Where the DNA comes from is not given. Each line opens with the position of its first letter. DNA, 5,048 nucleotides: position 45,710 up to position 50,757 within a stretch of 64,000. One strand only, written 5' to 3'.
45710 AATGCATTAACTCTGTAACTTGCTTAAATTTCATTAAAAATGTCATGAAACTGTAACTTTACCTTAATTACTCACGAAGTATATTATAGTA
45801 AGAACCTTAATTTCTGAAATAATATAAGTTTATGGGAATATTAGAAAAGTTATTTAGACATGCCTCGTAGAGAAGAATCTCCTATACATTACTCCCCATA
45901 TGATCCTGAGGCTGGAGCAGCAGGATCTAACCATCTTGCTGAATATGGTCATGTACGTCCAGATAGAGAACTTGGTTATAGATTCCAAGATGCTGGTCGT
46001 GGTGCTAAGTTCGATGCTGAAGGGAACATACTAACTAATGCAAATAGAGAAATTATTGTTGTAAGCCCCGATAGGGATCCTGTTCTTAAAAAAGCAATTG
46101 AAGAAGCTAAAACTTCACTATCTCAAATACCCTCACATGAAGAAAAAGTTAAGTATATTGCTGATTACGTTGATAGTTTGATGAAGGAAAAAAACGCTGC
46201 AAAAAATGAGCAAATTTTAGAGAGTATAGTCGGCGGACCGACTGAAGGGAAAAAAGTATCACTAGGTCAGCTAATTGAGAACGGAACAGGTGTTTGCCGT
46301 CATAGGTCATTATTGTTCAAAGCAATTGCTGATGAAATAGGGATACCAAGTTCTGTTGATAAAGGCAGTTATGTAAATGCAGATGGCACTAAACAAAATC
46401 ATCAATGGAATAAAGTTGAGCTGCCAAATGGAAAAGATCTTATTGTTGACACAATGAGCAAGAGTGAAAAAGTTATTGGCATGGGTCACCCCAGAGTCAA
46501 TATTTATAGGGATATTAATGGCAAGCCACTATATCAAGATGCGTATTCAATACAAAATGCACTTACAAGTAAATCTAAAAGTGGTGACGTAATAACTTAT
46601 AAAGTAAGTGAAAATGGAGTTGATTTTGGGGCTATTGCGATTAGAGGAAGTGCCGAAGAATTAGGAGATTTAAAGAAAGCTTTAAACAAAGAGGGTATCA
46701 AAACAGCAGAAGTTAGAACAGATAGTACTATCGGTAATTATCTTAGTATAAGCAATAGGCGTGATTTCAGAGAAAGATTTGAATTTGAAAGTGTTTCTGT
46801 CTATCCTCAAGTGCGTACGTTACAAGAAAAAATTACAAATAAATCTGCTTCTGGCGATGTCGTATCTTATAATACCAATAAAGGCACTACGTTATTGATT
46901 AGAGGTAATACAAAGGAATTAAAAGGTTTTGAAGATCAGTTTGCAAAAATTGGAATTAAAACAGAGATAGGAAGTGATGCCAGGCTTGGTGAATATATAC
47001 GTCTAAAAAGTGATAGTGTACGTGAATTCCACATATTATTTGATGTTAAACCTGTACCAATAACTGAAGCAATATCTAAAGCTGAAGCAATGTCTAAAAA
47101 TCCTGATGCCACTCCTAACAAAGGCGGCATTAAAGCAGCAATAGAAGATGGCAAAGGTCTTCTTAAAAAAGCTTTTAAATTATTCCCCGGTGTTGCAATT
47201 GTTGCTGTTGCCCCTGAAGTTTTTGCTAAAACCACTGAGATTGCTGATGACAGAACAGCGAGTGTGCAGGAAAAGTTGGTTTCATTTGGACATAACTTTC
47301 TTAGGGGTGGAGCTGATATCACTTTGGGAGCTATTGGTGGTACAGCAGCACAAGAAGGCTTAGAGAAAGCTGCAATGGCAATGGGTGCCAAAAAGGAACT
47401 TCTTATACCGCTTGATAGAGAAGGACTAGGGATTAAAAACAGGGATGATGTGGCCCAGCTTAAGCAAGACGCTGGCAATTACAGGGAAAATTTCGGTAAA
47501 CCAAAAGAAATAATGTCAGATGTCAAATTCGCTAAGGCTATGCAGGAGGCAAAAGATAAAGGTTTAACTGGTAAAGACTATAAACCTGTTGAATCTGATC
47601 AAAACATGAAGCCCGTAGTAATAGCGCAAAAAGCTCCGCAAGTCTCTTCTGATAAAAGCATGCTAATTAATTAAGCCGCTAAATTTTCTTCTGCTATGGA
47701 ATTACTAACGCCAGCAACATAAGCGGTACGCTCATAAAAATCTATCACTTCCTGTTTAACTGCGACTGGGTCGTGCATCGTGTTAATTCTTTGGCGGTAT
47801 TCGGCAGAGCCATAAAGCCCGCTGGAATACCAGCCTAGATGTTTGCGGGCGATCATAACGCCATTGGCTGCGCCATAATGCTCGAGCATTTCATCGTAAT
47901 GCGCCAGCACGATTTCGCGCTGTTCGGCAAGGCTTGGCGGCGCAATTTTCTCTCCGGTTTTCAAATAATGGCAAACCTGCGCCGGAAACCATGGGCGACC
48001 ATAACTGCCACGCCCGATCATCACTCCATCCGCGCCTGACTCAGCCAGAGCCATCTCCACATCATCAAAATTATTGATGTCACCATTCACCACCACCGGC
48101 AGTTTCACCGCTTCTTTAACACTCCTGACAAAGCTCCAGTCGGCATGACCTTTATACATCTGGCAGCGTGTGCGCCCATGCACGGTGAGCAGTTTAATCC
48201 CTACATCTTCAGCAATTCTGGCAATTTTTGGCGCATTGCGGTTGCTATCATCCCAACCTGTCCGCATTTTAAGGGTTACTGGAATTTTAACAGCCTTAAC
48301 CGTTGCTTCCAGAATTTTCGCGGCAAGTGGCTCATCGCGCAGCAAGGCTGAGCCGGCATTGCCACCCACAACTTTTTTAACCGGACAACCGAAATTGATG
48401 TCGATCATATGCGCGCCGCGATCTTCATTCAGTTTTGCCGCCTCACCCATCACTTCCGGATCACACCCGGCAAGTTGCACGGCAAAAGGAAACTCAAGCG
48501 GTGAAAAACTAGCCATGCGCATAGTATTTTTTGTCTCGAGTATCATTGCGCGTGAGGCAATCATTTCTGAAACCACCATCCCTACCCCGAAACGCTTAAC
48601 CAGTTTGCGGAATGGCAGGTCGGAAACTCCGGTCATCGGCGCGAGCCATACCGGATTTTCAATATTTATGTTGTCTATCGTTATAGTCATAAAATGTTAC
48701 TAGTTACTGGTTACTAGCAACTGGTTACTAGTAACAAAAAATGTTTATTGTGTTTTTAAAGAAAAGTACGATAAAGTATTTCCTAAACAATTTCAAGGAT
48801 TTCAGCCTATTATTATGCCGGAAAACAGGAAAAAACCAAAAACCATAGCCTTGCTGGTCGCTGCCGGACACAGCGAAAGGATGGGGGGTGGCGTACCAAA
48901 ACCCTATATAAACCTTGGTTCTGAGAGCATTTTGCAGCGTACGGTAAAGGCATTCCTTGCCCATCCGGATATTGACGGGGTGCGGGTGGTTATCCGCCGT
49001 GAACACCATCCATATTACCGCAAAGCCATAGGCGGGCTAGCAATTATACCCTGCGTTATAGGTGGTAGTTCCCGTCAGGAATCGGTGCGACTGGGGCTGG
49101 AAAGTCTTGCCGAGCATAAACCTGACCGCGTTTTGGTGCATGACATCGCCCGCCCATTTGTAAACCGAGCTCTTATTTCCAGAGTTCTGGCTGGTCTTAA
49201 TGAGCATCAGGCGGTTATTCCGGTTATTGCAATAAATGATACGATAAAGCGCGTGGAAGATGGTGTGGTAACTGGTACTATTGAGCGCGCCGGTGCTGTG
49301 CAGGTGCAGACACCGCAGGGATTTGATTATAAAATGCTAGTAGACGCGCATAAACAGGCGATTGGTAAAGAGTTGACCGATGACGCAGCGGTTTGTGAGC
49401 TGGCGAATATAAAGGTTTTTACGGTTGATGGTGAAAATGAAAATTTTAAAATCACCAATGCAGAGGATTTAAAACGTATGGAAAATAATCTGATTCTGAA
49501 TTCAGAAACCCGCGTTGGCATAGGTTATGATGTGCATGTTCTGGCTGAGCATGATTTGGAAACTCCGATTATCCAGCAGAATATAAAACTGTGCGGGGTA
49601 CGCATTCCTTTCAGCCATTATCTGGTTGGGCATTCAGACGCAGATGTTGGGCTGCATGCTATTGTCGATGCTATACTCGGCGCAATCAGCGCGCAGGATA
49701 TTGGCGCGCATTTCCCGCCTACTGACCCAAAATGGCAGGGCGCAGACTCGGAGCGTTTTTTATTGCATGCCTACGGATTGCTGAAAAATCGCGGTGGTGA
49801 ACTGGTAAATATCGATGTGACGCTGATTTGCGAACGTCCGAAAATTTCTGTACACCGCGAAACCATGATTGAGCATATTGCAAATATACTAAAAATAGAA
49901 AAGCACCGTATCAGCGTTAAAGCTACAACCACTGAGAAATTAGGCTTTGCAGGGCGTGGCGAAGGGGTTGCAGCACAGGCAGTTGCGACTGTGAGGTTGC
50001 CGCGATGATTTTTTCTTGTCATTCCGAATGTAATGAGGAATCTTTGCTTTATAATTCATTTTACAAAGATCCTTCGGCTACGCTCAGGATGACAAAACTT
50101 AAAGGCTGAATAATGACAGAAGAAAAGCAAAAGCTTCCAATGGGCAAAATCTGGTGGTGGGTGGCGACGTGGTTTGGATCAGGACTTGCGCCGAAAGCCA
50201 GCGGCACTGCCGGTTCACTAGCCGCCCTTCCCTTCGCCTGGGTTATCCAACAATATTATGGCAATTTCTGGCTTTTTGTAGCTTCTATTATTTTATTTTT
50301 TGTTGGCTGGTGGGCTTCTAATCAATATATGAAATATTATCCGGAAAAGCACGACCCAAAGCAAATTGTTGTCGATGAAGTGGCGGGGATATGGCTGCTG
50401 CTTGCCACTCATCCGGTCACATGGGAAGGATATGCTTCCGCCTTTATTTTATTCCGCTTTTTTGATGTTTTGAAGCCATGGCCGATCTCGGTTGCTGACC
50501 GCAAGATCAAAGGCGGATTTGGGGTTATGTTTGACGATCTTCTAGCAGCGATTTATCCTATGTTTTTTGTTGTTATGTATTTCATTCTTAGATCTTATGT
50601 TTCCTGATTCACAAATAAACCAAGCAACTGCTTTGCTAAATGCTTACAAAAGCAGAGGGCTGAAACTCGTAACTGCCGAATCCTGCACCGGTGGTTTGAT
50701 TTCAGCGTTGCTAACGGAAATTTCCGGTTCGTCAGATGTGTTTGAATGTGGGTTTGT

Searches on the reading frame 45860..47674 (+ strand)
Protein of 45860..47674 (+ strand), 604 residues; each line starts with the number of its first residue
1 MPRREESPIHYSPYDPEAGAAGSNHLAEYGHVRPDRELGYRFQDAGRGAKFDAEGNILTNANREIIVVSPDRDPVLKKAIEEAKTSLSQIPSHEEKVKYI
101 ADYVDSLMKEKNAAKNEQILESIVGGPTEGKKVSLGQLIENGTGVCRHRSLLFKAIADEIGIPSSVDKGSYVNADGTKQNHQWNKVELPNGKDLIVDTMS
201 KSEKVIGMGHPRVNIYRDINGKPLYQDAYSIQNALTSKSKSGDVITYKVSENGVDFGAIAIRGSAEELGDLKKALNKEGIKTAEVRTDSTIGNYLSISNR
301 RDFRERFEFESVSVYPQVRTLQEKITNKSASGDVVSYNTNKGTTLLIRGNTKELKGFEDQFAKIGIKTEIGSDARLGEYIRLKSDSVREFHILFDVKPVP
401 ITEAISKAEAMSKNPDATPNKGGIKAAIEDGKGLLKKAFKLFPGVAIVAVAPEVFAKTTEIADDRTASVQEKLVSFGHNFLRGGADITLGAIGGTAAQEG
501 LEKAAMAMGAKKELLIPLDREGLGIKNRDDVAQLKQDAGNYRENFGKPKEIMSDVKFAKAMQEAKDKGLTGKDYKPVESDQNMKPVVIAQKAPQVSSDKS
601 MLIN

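Call 39: search_protein_families(library=pfam, proteins=[window:45860-47674:+], max_evalue=0.00001)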
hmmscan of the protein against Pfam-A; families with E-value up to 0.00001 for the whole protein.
window:45860-47674:+ (604 aa): 1 family
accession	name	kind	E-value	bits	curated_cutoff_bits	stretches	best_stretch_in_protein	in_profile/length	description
PF14381.12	EDR1_CTR1_ARMC3_pept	-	8.9e-17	62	27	1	60-201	58-198/203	EDR1/CTR1/ARMC3, peptidase-like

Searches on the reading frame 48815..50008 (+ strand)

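Call 33: search_protein_families(library=pfam, proteins=[window:48815-50008:+], max_evalue=0.001)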
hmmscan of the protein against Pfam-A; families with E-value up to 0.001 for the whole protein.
window:48815-50008:+ (397 aa): 3 families
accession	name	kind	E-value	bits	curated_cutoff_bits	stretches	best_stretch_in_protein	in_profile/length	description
PF01128.25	IspD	-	2e-60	204.7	27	1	11-223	2-216/221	2-C-methyl-D-erythritol 4-phosphate cytidylyltransferase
PF02542.21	YgbB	-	1.7e-59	201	26.7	1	233-393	2-154/155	YgbB family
PF12804.13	NTP_transf_3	-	1.2e-12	48.8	27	1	12-138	1-121/160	MobA-like NTP transferase domain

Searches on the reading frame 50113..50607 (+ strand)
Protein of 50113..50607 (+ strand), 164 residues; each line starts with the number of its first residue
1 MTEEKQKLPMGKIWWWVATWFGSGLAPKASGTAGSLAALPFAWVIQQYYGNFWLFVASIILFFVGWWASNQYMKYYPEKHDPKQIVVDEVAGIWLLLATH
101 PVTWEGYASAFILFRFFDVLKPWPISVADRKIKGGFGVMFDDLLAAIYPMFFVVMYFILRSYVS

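Call 33: search_protein_families(library=pfam, proteins=[window:50113-50607:+], max_evalue=0.001)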
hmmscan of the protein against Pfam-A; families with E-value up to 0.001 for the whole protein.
window:50113-50607:+ (164 aa): 1 family
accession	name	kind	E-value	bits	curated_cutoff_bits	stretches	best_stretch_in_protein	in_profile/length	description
PF04608.18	PgpA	-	9.2e-44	149.3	28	1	16-156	1-140/141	Phosphatidylglycerophosphatase A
